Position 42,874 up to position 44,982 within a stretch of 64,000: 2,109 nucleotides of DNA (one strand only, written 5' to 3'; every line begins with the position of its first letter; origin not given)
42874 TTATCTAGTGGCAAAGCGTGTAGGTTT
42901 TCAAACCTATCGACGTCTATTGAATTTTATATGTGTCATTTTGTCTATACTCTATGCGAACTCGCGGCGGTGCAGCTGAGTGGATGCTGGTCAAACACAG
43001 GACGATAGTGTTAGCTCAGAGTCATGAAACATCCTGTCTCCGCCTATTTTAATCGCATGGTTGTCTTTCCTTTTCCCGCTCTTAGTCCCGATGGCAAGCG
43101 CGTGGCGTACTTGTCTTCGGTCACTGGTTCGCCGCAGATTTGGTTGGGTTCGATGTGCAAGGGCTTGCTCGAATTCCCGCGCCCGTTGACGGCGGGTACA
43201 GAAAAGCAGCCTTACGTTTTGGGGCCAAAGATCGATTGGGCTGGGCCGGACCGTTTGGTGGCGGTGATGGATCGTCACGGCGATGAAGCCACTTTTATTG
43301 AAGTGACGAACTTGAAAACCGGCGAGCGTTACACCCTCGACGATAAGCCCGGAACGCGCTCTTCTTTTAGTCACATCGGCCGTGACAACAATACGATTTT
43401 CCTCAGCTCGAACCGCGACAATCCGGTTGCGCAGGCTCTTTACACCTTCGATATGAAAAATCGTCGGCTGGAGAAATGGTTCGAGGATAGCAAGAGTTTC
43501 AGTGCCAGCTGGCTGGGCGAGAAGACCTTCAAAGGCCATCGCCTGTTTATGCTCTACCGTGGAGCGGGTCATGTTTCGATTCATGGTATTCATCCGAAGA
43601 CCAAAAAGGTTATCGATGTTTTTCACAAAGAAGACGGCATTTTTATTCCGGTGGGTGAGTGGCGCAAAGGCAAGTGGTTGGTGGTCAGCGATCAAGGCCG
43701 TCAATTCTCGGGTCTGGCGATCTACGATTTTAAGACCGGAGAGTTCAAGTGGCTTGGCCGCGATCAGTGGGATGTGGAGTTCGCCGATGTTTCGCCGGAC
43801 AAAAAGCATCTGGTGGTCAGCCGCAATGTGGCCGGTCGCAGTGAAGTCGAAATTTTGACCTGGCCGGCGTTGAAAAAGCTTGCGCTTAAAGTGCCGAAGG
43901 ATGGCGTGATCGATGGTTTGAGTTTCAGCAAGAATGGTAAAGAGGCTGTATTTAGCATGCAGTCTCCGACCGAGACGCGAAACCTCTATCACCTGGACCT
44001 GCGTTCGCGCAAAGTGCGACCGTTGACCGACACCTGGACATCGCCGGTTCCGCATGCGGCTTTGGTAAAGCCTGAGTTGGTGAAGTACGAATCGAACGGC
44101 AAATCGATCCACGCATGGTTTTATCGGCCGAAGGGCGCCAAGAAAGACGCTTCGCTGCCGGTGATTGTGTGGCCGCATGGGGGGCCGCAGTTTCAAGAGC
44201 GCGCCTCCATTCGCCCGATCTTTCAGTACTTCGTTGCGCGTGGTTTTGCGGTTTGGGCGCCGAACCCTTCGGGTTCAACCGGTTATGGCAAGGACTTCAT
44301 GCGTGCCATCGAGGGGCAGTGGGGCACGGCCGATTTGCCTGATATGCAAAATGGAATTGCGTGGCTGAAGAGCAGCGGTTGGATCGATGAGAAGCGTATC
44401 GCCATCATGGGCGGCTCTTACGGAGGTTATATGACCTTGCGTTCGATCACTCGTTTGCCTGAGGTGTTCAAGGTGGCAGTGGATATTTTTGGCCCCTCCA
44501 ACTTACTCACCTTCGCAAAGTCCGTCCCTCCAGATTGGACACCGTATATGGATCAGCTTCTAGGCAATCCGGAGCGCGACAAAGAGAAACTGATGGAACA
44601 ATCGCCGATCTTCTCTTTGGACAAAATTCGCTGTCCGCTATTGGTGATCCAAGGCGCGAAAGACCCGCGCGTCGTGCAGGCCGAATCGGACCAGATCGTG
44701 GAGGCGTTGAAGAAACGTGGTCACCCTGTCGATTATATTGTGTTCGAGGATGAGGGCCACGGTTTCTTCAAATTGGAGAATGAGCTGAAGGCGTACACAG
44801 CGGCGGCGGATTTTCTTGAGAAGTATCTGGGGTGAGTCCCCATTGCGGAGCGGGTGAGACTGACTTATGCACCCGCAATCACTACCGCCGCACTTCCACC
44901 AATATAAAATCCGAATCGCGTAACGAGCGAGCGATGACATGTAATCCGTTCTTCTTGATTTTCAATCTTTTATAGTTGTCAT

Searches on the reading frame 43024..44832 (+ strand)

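Call 5: search_protein_families(library=pfam, proteins=[window:43024-44832:+], max_evalue=0.1)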
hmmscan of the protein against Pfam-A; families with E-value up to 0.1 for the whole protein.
window:43024-44832:+ (603 aa): 17 families
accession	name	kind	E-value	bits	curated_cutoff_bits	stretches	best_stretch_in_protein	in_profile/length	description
PF00326.27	Peptidase_S9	-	2.7e-50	171.3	22.6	1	399-603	6-211/213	Prolyl oligopeptidase family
PF20434.5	BD-FAE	-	2.4e-14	53.8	26.8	1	367-562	4-215/215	BD-FAE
PF01738.24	DLH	-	1.5e-13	51.3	21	1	387-595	24-201/217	Dienelactone hydrolase family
PF02129.25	Peptidase_S15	-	1.1e-10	42.1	23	1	359-494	2-132/262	X-Pro dipeptidyl-peptidase (S15 family)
PF07859.19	Abhydrolase_3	-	4.9e-07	30.2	25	1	439-582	50-209/210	alpha/beta hydrolase fold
PF07676.18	PD40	-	1.8e-06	28.2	20.9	1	18-40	14-37/38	WD40-like Beta Propeller Repeat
PF00561.26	Abhydrolase_1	-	6.4e-06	26.4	25.8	1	525-582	200-241/245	alpha/beta hydrolase fold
PF12697.13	Abhydrolase_6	-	3.3e-05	25.1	26.3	1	384-581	4-206/217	Alpha/beta hydrolase family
PF02897.21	Peptidase_S9_N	-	0.00015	21.1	24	1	191-336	263-413/414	Prolyl oligopeptidase, N-terminal beta-propeller domain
PF08840.17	BAAT_C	-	0.00034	21.1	20.9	1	442-579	7-158/210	BAAT / Acyl-CoA thioester hydrolase C terminal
PF05448.18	AXE1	-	0.00039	19.7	21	0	448-474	167-193/321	Acetyl xylan esterase (AXE1)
PF12146.15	Hydrolase_4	-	0.0019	18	27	0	532-565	187-220/239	Serine aminopeptidase, S33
PF00930.27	DPPIV_N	-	0.0089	15.2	22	0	230-268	24-62/354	Dipeptidyl peptidase IV (DPP IV) N-terminal region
PF05705.20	DUF829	-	0.075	13.3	25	0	530-580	174-224/242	Eukaryotic protein of unknown function (DUF829)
PF00756.26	Esterase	-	0.076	13.2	22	0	359-485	5-143/251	Putative esterase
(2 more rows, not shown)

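Call 6: search_protein_families(library=ncbifam, proteins=[window:43024-44832:+], max_evalue=0.1)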
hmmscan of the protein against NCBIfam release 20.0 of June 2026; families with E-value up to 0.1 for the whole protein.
window:43024-44832:+ (603 aa): 20 families
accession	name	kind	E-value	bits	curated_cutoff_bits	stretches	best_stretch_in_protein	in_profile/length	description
NF053518.1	DipepPtdsDpp5Prph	equivalog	1.1e-32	113.5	900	1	231-602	279-654/655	dipeptidyl-peptidase Dpp5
NF033523.0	lasso_peptidase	equivalog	7.6e-19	67.9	400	1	258-592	286-627/638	Atxe2 family lasso peptide isopeptidase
NF050058.1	e_dPHAscl_type1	hypoth_equivalog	7.4e-12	45.3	150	1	356-563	2-205/276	extracellular catalytic domain type 1 short-chain-length polyhydroxyalkanoate depolymerase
NF007857.0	PRK10566.1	equivalog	2.3e-11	44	201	1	368-600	18-247/249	esterase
TIGR02800.1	propeller_TolB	equivalog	4.6e-07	29.1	343.15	1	18-193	196-356/418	Tol-Pal system beta propeller repeat protein TolB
NF002183.0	PRK01029.1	equivalog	7.2e-05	22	405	1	18-45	332-359/429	Tol-Pal system protein TolB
NF041096.1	esterase_EstD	equivalog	9e-05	21.7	600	1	512-586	319-392/421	esterase EstD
NF001209.0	PRK00175.1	equivalog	0.00017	20.5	331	0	531-597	305-371/381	homoserine O-acetyltransferase MetX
NF047916.1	MetX_succinyl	exception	0.00021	20.4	560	1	525-587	293-356/370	homoserine O-succinyltransferase MetX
NF058653.1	LipP1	equivalog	0.00023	20.1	350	0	540-595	240-293/300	LipP1 family hormone-sensitive lipase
TIGR01840.1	esterase_phb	subfamily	0.00028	20.4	107.85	1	366-564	3-197/213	PHB depolymerase family esterase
TIGR02821.1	fghA_ester_D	equivalog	0.00037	20.1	281.7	1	454-582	135-258/275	S-formylglutathione hydrolase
NF047920.1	lactonase_UilS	equivalog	0.00099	18.9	400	1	358-482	7-123/285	UilS family quorum-quenching N-acyl-homoserine lactonase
NF050057.1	e_dPHAmcl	equivalog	0.0068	15.7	270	0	400-484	79-165/252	extracellular medium-chain-length polyhydroxyalkanoate depolymerase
NF050089.1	i_nPHAscl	equivalog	0.021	13.9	300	1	532-580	226-271/288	intracellular short-chain-length polyhydroxyalkanoate depolymerase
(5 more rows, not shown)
